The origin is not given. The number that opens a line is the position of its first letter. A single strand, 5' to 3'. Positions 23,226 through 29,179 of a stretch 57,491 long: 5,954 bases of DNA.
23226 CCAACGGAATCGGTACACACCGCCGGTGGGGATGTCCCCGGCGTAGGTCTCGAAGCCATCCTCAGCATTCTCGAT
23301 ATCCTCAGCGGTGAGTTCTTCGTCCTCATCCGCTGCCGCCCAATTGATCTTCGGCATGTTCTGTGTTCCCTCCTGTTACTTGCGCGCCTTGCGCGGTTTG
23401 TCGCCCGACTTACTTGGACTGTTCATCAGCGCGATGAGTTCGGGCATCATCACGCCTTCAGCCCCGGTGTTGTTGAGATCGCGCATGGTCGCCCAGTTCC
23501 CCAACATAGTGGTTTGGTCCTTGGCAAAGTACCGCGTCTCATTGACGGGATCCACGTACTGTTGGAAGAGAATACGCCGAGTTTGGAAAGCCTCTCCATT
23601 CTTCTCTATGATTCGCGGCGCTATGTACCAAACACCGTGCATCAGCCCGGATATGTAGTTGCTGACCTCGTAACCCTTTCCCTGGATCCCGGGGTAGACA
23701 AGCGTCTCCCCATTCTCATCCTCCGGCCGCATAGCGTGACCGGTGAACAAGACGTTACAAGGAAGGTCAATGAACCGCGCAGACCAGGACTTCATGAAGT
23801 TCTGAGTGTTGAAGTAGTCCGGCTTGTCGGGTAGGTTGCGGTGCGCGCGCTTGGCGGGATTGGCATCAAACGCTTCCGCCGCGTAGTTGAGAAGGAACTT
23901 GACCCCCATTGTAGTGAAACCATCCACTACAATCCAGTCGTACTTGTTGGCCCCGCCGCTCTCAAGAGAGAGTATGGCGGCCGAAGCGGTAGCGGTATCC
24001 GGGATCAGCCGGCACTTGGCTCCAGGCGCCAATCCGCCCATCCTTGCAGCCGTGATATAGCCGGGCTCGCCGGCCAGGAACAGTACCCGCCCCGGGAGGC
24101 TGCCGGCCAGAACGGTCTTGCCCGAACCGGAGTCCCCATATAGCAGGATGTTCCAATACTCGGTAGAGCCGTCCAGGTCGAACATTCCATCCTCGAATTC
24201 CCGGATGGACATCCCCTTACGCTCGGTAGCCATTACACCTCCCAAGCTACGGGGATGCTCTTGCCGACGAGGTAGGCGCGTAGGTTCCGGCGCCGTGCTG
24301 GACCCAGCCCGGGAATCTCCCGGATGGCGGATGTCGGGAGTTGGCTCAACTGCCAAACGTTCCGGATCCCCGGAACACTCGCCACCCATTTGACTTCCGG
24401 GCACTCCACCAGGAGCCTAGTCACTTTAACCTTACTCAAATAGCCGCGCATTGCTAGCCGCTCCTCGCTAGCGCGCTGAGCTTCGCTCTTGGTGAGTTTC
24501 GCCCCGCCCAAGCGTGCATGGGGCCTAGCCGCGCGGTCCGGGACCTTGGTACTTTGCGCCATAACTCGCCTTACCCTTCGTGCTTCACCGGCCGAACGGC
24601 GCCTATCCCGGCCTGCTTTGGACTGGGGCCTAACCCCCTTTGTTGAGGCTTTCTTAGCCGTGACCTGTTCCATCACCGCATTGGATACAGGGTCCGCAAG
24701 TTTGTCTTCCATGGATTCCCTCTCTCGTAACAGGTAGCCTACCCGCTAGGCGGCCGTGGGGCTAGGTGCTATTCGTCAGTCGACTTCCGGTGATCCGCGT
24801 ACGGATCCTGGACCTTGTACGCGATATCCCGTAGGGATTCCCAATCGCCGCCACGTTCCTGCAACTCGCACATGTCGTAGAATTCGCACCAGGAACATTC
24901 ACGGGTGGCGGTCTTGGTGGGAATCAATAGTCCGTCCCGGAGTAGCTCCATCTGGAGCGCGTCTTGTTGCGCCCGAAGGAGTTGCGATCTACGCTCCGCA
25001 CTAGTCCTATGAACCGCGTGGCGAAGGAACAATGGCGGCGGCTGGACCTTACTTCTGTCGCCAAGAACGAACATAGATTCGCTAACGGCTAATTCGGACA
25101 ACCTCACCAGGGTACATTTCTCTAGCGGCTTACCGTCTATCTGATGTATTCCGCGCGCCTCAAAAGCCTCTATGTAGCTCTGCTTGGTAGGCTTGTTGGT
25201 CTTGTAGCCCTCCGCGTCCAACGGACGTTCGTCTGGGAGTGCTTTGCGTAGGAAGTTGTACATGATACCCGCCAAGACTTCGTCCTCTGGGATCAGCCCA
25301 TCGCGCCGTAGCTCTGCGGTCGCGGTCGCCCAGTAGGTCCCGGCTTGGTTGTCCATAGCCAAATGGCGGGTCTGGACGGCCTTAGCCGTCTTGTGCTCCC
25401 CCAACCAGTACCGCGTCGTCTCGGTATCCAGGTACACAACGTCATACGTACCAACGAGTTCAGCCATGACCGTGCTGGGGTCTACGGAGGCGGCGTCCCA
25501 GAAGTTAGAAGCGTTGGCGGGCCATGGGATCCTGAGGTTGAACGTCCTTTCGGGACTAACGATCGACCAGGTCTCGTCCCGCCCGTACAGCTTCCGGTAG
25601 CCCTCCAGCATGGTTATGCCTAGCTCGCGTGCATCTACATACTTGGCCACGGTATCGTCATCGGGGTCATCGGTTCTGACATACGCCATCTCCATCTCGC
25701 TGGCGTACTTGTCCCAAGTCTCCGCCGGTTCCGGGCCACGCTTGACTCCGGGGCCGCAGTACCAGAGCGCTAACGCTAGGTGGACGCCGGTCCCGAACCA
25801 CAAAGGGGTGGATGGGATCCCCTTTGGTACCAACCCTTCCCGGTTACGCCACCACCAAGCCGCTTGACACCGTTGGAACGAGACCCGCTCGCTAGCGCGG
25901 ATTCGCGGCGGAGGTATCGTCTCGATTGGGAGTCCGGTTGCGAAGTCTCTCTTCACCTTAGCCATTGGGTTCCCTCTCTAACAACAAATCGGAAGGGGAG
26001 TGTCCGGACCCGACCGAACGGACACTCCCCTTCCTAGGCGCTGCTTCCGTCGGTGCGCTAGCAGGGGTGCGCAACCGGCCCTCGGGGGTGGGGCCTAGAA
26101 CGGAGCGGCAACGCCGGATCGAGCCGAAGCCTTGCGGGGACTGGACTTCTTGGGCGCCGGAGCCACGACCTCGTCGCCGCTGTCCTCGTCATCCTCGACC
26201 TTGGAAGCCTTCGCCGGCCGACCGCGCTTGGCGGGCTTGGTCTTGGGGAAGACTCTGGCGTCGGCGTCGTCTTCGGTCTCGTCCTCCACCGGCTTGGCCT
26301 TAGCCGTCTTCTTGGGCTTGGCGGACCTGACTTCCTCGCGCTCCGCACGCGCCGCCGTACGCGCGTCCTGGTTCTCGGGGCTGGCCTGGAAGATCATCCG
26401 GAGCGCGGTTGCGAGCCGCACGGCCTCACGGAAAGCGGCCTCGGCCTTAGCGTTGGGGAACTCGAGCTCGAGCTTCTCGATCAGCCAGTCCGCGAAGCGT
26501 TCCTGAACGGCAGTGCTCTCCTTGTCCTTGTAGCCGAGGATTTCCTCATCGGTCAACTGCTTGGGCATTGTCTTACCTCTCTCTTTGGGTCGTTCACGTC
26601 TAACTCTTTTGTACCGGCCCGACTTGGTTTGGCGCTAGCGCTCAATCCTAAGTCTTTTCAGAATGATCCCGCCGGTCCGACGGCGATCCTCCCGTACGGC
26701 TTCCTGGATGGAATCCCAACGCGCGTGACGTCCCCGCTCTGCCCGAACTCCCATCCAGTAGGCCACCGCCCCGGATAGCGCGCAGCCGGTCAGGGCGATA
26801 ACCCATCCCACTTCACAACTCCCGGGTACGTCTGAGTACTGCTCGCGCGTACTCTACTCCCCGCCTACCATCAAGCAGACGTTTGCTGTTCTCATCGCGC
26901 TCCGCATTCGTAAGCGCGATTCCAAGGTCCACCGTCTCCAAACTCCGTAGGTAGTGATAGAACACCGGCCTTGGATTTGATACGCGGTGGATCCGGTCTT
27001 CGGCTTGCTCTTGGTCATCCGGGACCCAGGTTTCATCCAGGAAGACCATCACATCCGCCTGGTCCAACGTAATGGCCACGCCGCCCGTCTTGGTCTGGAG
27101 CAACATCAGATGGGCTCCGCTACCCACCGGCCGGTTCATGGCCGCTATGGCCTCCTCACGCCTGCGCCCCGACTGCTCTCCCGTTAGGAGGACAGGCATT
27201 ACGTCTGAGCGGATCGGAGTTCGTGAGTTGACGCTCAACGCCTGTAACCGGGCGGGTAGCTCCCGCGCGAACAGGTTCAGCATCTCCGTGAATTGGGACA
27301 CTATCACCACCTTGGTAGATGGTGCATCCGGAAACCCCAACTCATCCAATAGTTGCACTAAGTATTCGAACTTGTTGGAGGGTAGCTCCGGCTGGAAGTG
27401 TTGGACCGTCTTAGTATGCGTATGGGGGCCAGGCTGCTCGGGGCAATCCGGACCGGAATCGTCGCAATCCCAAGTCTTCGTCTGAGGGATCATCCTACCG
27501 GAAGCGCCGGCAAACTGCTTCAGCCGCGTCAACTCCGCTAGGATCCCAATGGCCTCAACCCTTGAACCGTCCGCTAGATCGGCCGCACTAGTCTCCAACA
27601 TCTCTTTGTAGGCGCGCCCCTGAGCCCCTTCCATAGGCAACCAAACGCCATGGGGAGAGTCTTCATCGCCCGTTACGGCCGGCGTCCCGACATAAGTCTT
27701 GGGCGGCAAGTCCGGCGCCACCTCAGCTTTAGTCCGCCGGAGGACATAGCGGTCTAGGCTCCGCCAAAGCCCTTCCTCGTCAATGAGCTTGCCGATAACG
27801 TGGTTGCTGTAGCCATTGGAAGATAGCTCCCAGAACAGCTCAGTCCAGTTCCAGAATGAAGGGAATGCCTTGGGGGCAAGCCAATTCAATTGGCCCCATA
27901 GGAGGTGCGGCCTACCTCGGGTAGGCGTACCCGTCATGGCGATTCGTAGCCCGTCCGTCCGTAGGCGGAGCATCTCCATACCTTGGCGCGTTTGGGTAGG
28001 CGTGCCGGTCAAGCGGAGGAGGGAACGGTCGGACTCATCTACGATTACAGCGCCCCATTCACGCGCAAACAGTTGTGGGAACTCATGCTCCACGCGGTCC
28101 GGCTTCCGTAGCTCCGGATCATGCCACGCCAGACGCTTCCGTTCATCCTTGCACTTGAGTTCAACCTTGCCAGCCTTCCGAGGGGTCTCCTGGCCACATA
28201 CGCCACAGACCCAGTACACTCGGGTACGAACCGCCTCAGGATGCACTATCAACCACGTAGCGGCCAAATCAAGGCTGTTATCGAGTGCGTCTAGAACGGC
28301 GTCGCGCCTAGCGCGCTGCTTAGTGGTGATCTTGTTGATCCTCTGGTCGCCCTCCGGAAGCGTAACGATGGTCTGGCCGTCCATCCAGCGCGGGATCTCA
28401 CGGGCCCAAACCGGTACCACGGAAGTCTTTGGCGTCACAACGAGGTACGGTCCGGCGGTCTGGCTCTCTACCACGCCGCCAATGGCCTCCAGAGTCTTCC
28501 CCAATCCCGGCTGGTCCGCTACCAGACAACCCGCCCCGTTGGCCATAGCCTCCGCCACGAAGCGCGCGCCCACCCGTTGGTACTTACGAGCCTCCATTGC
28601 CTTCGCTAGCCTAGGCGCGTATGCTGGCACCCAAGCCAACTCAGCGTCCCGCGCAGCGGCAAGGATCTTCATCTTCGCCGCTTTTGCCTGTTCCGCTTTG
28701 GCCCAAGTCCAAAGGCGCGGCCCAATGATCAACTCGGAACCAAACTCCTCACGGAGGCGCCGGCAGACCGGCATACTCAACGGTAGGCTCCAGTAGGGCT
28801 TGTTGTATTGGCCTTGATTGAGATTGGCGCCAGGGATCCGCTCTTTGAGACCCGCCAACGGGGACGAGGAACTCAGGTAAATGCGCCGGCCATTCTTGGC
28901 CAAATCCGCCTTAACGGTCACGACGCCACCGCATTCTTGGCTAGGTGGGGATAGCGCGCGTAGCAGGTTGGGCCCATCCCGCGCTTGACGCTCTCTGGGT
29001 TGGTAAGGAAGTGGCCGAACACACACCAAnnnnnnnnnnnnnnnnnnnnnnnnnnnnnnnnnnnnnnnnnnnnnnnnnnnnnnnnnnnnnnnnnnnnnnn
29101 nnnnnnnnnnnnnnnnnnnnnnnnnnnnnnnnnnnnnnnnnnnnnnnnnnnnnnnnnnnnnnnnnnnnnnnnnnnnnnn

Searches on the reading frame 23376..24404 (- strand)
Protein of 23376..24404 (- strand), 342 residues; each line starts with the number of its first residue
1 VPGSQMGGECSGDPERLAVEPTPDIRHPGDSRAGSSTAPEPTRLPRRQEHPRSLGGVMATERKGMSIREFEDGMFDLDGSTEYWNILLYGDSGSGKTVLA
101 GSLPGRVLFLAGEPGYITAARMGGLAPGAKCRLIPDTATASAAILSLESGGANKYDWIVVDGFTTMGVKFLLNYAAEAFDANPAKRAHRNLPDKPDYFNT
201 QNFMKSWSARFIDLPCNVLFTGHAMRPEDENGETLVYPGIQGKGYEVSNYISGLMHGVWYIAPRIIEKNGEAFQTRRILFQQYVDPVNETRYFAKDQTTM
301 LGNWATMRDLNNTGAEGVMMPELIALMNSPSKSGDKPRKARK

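Call 51: search_protein_families(library=pfam, proteins=[window:23376-24404:-], max_evalue=0.001)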
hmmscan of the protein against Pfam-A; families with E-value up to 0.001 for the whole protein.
window:23376-24404:- (342 aa): 1 family
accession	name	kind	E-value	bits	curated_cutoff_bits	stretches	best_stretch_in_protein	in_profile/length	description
PF13479.12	AAA_24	-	1.5e-10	41.6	27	1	84-296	3-193/195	AAA domain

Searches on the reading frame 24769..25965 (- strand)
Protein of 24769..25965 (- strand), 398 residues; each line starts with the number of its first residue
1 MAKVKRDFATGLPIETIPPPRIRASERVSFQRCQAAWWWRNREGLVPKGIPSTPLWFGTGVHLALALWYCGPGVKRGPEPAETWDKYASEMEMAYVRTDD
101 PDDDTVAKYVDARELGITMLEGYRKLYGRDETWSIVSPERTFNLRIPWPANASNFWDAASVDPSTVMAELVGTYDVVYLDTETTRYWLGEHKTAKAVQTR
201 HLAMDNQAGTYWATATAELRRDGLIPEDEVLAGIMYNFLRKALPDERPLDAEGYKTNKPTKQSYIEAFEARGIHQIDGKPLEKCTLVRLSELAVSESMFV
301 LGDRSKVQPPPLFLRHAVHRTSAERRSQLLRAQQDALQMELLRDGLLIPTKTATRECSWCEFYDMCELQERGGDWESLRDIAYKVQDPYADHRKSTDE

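Call 51: search_protein_families(library=pfam, proteins=[window:24769-25965:-], max_evalue=0.001)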
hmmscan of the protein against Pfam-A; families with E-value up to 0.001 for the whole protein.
window:24769-25965:- (398 aa): 1 family
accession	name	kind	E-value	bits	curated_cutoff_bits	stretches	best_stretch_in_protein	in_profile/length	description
PF12705.13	PDDEXK_1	-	8.2e-13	49.3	22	1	29-366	9-246/247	PD-(D/E)XK nuclease superfamily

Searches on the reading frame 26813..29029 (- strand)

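Call 51: search_protein_families(library=pfam, proteins=[window:26813-29029:-], max_evalue=0.001)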
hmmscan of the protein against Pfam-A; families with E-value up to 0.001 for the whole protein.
window:26813-29029:- (738 aa): 2 families
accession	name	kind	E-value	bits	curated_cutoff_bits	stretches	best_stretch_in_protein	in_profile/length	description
PF00176.29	SNF2-rel_dom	-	6.8e-21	75.1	24.9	1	150-446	1-234/290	SNF2-related domain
PF00271.37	Helicase_C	-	3.6e-09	37.3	23.5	1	553-683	2-109/110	Helicase conserved C-terminal domain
